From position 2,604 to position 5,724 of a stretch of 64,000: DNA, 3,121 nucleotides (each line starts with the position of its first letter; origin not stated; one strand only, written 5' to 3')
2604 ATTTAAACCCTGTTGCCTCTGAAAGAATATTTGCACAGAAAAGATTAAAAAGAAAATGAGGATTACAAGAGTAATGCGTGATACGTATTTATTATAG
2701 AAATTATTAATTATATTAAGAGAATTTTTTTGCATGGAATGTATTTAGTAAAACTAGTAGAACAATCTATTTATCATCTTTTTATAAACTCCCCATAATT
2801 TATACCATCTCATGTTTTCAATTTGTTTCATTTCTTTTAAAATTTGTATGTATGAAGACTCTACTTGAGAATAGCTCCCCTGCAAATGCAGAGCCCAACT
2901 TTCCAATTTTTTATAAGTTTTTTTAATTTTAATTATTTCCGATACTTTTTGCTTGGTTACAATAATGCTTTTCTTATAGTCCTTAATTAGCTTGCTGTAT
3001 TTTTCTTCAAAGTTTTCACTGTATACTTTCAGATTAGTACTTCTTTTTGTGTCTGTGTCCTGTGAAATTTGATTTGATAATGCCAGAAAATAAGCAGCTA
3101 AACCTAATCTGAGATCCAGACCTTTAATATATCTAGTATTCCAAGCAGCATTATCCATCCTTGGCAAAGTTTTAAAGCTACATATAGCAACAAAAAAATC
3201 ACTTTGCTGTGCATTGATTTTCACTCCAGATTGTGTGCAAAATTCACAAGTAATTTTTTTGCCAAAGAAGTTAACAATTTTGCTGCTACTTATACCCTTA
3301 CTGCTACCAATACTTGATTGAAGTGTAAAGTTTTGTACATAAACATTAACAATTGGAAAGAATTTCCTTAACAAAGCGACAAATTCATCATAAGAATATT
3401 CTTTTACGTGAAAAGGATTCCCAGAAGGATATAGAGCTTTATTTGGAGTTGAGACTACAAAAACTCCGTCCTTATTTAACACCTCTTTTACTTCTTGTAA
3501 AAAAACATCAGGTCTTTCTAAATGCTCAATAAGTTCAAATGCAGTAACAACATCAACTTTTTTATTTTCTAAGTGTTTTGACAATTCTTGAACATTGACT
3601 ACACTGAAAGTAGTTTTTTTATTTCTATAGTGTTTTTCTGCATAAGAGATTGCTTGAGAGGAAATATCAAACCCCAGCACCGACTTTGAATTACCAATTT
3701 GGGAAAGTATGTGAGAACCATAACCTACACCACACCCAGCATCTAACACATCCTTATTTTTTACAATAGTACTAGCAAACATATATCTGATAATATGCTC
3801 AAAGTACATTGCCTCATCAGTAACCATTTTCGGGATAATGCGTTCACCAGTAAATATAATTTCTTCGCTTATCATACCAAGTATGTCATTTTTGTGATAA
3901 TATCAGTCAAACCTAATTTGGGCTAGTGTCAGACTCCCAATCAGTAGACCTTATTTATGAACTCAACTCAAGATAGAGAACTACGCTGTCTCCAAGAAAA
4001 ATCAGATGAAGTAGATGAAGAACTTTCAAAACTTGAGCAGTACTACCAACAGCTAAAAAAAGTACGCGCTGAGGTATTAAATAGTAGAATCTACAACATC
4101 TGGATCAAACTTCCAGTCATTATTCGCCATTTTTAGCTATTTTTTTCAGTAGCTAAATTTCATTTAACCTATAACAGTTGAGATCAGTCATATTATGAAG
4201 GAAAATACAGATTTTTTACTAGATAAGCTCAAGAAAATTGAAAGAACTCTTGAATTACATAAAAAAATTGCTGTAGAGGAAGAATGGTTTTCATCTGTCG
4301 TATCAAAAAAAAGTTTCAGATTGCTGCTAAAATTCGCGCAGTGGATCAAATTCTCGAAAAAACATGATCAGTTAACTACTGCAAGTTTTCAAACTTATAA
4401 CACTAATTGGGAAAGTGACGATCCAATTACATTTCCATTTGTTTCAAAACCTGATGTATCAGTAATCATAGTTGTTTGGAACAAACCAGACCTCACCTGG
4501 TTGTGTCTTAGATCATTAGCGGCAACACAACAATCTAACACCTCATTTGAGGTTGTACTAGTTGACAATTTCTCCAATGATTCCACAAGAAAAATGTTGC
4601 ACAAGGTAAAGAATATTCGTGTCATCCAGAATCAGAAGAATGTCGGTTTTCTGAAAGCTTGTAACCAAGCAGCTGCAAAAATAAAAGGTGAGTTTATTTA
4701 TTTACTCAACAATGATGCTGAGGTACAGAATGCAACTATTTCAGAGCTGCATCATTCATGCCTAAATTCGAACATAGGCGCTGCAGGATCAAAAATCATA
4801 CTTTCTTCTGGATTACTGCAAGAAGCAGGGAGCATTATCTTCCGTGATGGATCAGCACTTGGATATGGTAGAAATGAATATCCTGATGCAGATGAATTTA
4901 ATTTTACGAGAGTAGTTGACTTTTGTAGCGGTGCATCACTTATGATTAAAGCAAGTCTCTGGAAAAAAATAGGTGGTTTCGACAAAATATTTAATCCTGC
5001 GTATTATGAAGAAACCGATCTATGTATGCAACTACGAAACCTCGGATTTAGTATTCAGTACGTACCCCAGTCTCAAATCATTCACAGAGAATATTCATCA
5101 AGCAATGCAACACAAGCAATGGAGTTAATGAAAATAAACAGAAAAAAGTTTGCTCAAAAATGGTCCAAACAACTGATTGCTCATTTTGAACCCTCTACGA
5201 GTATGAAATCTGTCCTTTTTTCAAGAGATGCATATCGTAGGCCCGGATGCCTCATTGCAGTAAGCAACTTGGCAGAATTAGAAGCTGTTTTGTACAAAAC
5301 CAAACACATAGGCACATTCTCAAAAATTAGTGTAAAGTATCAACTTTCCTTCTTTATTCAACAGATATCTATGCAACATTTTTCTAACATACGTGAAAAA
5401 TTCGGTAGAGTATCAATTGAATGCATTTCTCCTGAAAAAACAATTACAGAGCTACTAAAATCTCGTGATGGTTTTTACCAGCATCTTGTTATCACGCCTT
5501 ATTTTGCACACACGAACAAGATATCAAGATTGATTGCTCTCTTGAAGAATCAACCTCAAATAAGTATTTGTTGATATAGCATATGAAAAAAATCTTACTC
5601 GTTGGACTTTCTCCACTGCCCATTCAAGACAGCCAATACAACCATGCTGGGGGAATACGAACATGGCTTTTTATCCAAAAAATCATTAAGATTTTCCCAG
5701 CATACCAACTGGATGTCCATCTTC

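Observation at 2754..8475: ABC-transporter-dependent glycan pathway with a coiled-coil-tailed methyltransferase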

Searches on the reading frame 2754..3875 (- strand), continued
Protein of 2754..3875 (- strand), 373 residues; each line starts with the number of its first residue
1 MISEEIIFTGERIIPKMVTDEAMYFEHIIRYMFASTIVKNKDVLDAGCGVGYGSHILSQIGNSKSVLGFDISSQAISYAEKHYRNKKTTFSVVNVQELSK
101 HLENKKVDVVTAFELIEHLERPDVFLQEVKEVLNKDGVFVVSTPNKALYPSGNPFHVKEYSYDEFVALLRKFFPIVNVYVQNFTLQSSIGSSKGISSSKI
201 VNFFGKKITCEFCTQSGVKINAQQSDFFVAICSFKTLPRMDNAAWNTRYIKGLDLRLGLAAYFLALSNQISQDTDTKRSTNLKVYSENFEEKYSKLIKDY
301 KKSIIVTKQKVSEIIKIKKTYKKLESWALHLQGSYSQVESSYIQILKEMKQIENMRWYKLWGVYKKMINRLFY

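Call 62: search_protein_families(library=pfam, proteins=[L036:2018-3052:+, L036:4097-5221:-, L036:5518-6882:+, L036:6913-7689:+, L036:8501-9877:+, L036:13740-14333:+, L036:14423-15343:-, L036:15921-18320:+, L036:18400-20400:+, L036:879-1709:+], max_evalue=0.0001)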
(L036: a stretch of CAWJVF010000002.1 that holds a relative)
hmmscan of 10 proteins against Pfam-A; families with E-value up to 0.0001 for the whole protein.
L036:2018-3052:+ (344 aa): 4 families
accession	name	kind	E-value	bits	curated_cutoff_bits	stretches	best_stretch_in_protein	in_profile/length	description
PF00535.33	Glycos_transf_2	-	6.8e-30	104.6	23.3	1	4-109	1-101/168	Glycosyl transferase family 2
PF13641.12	Glyco_tranf_2_3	-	3e-19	70.4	27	1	3-245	3-220/230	Glycosyltransferase like family 2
PF13704.12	Glyco_tranf_2_4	-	8.1e-06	26.7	27.5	1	11-96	2-81/98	Glycosyl transferase family 2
PF13632.12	Glyco_trans_2_3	-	1.4e-05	25.5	27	1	179-255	71-136/198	Glycosyl transferase family group 2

L036:4097-5221:- (374 aa): 6 families
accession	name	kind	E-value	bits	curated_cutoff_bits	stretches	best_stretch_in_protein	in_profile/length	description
PF00534.26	Glycos_transf_1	-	1.3e-19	70.8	26.4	1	192-341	14-171/172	Glycosyl transferases group 1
PF13692.12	Glyco_trans_1_4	-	1.9e-17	64.3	27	1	195-328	3-142/142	Glycosyl transferases group 1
PF09314.17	DUF1972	-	6.1e-12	46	25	1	3-173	4-186/186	Domain of unknown function (DUF1972)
PF13439.12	Glyco_transf_4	-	2.9e-09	37.6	28.5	1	15-163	1-154/170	Glycosyltransferase Family 4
PF13579.12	Glyco_trans_4_4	-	1.4e-08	35.7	29.7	1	16-164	1-149/158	Glycosyl transferase 4-like domain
PF13524.12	Glyco_trans_1_2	-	2.3e-06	28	25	1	210-356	4-142/144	Glycosyl transferase-like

L036:5518-6882:+ (454 aa): 1 family
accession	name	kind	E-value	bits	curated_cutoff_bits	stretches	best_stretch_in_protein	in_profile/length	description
PF13692.12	Glyco_trans_1_4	-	7.1e-07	30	27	1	204-356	4-140/142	Glycosyl transferases group 1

L036:6913-7689:+ (258 aa): 1 family
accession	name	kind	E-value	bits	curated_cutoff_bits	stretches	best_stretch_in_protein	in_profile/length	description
PF01061.29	ABC2_membrane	-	2.1e-17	63.8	26.9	1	14-218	2-210/211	ABC-2 type transporter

L036:8501-9877:+ (458 aa): 3 families
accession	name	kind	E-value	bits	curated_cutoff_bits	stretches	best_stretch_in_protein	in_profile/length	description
PF00535.33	Glycos_transf_2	-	3.6e-25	89.3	23.3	1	157-273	1-114/168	Glycosyl transferase family 2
PF13641.12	Glyco_tranf_2_3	-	3.9e-12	47.1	27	1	154-396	1-230/230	Glycosyltransferase like family 2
PF10111.15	Glyco_tranf_2_2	-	3.5e-09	37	27.3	1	157-356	1-202/276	Glycosyltransferase like family 2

L036:13740-14333:+ (197 aa): 0 families

L036:14423-15343:- (306 aa): 1 family
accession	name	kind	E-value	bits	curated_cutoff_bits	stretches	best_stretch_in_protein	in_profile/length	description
PF01075.23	Glyco_transf_9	-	4.1e-11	43.1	22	1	212-267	173-228/247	Glycosyltransferase family 9 (heptosyltransferase)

L036:15921-18320:+ (799 aa): 8 families
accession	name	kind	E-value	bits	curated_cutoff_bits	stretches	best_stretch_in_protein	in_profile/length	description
PF08241.18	Methyltransf_11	-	2.8e-31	108.4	21.2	2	101-189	1-94/95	Methyltransferase domain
PF13489.12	Methyltransf_23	-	8.2e-28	97.6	27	1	83-237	8-163/164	Methyltransferase domain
PF13649.12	Methyltransf_25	-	6.2e-27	94.6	27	2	567-662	1-97/97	Methyltransferase domain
PF13847.12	Methyltransf_31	-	2.2e-26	92.7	27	2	563-668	3-111/145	Methyltransferase domain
PF08242.18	Methyltransf_12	-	3.8e-22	79.3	30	2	568-663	1-97/98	Methyltransferase domain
PF07021.18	MetW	-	2.5e-13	50.6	21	1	96-197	13-114/193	Methionine biosynthesis protein MetW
PF01209.24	Ubie_methyltran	-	1.5e-12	47.8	20.1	1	555-669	39-154/233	ubiE/COQ5 methyltransferase family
PF08003.17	Methyltransf_9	-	7.8e-07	28.8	23.8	0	81-241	100-268/315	Protein of unknown function (DUF1698)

L036:18400-20400:+ (666 aa): 1 family
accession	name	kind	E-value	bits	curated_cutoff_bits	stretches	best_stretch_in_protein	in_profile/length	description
PF09586.16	YfhO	-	1e-07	31.2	28.5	1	569-641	759-833/835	Bacterial membrane protein YfhO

L036:879-1709:+ (276 aa): 0 families

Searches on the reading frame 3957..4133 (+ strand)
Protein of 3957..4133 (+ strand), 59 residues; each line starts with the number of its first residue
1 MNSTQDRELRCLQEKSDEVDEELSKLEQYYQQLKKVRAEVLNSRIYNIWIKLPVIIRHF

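Call 65: search_protein_representatives(protein=window:3957-4133:+)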
Query: 59 residues. Proteins with E-value up to 0.001 (for the whole library): 1; up to 1e-10: 1; up to 1e-30: 1. The best 1 are listed.
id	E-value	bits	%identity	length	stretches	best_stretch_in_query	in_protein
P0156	3.0e-31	121.0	100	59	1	1-59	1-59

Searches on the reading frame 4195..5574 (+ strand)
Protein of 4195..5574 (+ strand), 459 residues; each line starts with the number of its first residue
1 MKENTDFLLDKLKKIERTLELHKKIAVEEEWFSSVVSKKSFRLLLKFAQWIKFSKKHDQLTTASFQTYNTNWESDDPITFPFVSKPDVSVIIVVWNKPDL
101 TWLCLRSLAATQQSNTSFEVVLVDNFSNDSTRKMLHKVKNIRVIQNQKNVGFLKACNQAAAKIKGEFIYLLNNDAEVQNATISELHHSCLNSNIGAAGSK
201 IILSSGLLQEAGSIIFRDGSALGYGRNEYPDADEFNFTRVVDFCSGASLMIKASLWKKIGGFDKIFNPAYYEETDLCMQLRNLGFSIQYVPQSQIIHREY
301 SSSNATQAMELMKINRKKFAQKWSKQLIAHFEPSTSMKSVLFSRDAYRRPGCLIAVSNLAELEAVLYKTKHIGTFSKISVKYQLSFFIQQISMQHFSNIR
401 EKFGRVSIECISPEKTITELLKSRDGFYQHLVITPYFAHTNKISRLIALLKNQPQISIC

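Call 4: search_protein_families(library=pfam, proteins=[window:4195-5574:+], max_evalue=0.01)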
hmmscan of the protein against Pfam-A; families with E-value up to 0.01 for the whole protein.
window:4195-5574:+ (459 aa): 4 families
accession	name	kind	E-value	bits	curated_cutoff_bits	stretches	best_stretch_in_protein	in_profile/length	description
PF00535.33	Glycos_transf_2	-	2.6e-18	66.9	23.3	1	89-185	1-99/168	Glycosyl transferase family 2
PF13641.12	Glyco_tranf_2_3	-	7.3e-14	52.8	27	1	86-302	1-216/230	Glycosyltransferase like family 2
PF10111.15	Glyco_tranf_2_2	-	9.4e-07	29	27.3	1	89-288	1-207/276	Glycosyltransferase like family 2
PF13632.12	Glyco_trans_2_3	-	0.00032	21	27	1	238-309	67-129/198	Glycosyl transferase family group 2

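Call 5: search_protein_families(library=ncbifam, proteins=[window:4195-5574:+], max_evalue=0.01)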
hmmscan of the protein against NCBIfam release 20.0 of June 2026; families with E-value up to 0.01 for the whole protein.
window:4195-5574:+ (459 aa): 19 families
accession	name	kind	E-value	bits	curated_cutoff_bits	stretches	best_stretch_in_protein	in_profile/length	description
TIGR03965.1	mycofact_glyco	equivalog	8.8e-19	67.7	280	1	84-299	72-282/467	mycofactocin biosynthesis glycosyltransferase MftF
NF041875.1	EPS_EpsD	equivalog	1.1e-15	57.9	370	1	88-303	1-214/325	exopolysaccharide biosynthesis glycosyltransferase EpsD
TIGR04283.1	glyco_like_mftF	equivalog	2.2e-12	47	182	1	88-189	1-97/221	TIGR04283 family arsenosugar biosynthesis glycosyltransferase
NF038299.1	EPS_HpsN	equivalog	1.2e-08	34.3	425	1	87-299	2-222/317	hormogonium polysaccharide biosynthesis glycosyltransferase HpsN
NF041394.1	GtaseAglG_Halo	equivalog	3.2e-08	33.2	440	1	88-338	3-251/304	glucosyl-dolichyl phosphate glucuronosyltransferase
TIGR01556.1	rhamnosyltran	subfamily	4.8e-08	32.5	200.55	1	98-298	5-201/281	rhamnosyltransferase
NF007482.0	PRK10073.1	equivalog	5.2e-08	32.3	423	1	84-185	4-106/334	glycosyltransferase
TIGR04242.1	nodulat_NodC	equivalog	5.3e-08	32.2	550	1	80-202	42-169/395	chitooligosaccharide synthase NodC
NF047683.1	TeichurnBiosyTuaG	equivalog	6.8e-08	32.5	400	1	84-178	4-100/252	teichuronic acid biosynthesis protein TuaG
TIGR03937.1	PgaC_IcaA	equivalog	9.9e-08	31.3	422.3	1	70-185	29-146/407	poly-beta-1,6-N-acetyl-D-glucosamine synthase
NF050050.1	ProtGlycPglI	equivalog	1.4e-07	31.2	500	1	86-189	2-108/306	GalNAc(5)-diNAcBac-PP-undecaprenol beta-1,3-glucosyltransferase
TIGR03111.1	glyc2_xrt_Gpos1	hypoth_equivalog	1.7e-06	27.1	363.95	1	85-188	48-155/439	TIGR03111 family XrtG-associated glycosyltransferase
TIGR04009.1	wcaE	equivalog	2.5e-06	26.9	369.2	1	89-174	4-92/248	colanic acid biosynthesis glycosyltransferase WcaE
NF038302.1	EPS_HpsE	equivalog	6.5e-06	25.3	300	1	87-201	2-124/307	hormogonium polysaccharide biosynthesis glycosyltransferase HpsE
TIGR04017.1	WcaA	equivalog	8.3e-06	25.6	495.75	1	84-183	3-104/279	colanic acid biosynthesis glycosyltransferase WcaA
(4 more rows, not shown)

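Call 68: find_homologous_proteins(query=window:4195-5574:+, max_evalue=1e-10)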
Query window:4195-5574:+ (459 aa): 638 proteins with E <= 1e-10 among 6252 candidates; the best 120 are listed.
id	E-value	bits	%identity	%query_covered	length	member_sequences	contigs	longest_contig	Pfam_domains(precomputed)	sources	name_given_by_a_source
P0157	0.0e+0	1030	100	100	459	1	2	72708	PF10111.15,PF13641.13,PF00535.33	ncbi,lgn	-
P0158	2.5e-74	269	39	79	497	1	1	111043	PF10111.15,PF13641.13,PF00535.33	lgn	-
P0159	8.0e-73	264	39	83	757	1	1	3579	PF10111.15,PF13641.13,PF00534.27,PF00535.33,PF13692.13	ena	-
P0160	2.5e-72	262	37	84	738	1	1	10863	PF10111.15,PF13641.13,PF00534.27,PF00535.33,PF13692.13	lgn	-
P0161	8.8e-70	254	44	58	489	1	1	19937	PF10111.15,PF13641.13,PF00535.33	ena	-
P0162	2.4e-68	249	36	78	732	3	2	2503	PF13632.13,PF10111.15,PF13641.13,PF00534.27,PF00535.33,PF13692.13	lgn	-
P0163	1.3e-67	247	43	63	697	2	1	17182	PF10111.15,PF13641.13,PF00535.33,PF13692.13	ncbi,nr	ncbi:MAG: glycosyltransferase [Desulfobacterales bacterium]|nr:glycosyltransferase [Desulfobacterale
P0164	1.7e-67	246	36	78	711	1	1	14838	PF10111.15,PF13641.13,PF00534.27,PF13524.13,PF00535.33,PF13692.13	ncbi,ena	-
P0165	1.8e-67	246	45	59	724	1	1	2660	PF13641.13,PF00534.27,PF00535.33,PF13692.13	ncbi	-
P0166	1.3e-66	243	43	58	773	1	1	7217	PF10111.15,PF13641.13,PF00534.27,PF00535.33,PF13692.13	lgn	-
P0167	4.6e-66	241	37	80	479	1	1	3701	PF13641.13,PF00535.33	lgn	-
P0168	4.8e-66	241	37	77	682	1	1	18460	PF10111.15,PF13641.13,PF00534.27,PF00535.33,PF13692.13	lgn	-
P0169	8.2e-66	241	35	83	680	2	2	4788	PF10111.15,PF13641.13,PF13524.13,PF00535.33,PF13692.13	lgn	-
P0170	9.3e-66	240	31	98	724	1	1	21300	PF10111.15,PF13641.13,PF00534.27,PF00535.33,PF13692.13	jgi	jgi:GT2 family glycosyltransferase/glycosyltransferase involved in cell wall biosynthesis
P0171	1.2e-65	240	41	59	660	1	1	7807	PF10111.15,PF13641.13,PF00534.27,PF00535.33,PF13692.13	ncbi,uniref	ncbi:glycosyltransferase [Effusibacillus consociatus]|uniref:Glycosyltransferase n=1 Tax=Effusibacil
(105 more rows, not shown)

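Call 79: predict_structure(alignment_id=A3)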
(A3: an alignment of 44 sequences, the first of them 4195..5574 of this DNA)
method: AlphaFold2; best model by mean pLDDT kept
length: 459 residues; sequences in the alignment: 44
mean_pLDDT: 87.8   pTM: 0.84
mean pLDDT of the five models: 87.8, 85.9, 85.8, 85.5, 84.8
residues with pLDDT >= 90: 301; 70-90: 95; 50-70: 54; < 50: 9
segments of 3 or more residues with pLDDT < 50: 1-3, 25-29
pLDDT, mean of each block of 10 residues (from residue 1): 58 75 53 62 72 64 56 93 97 95 96 92 98 98 98 98 98 96 98 97 93 97 96 96 97 98 95 98 98 91 81 97 98 90 92 87 65 79 91 90 93 91 92 75 80 82
secondary structure, 60 per line:
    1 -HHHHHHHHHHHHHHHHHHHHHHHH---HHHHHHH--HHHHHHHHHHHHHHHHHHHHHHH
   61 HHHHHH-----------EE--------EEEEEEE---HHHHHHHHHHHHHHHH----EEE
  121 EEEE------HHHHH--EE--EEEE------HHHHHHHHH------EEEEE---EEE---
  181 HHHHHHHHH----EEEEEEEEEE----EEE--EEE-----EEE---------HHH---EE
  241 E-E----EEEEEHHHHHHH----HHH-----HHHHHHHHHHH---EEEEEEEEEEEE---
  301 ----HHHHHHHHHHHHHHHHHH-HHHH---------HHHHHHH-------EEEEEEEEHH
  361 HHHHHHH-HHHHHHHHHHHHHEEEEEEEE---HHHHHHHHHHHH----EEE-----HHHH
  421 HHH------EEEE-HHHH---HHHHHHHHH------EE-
elements in order: H2-25 H29-35 H38-66 E88-94 H98-113 E118-124 H131-135 E142-145 H152-160 E167-171 E175-177 H181-189 E194-203 E208-210 E213-215 E221-223 E239-241 E248-252 H253-259 H272-282 E286-297 H305-322 H324-327 H337-343 E351-358 H359-367 H369-381 E382-389 H393-404 E409-411 H417-423 E430-433 H435-438 H442-450
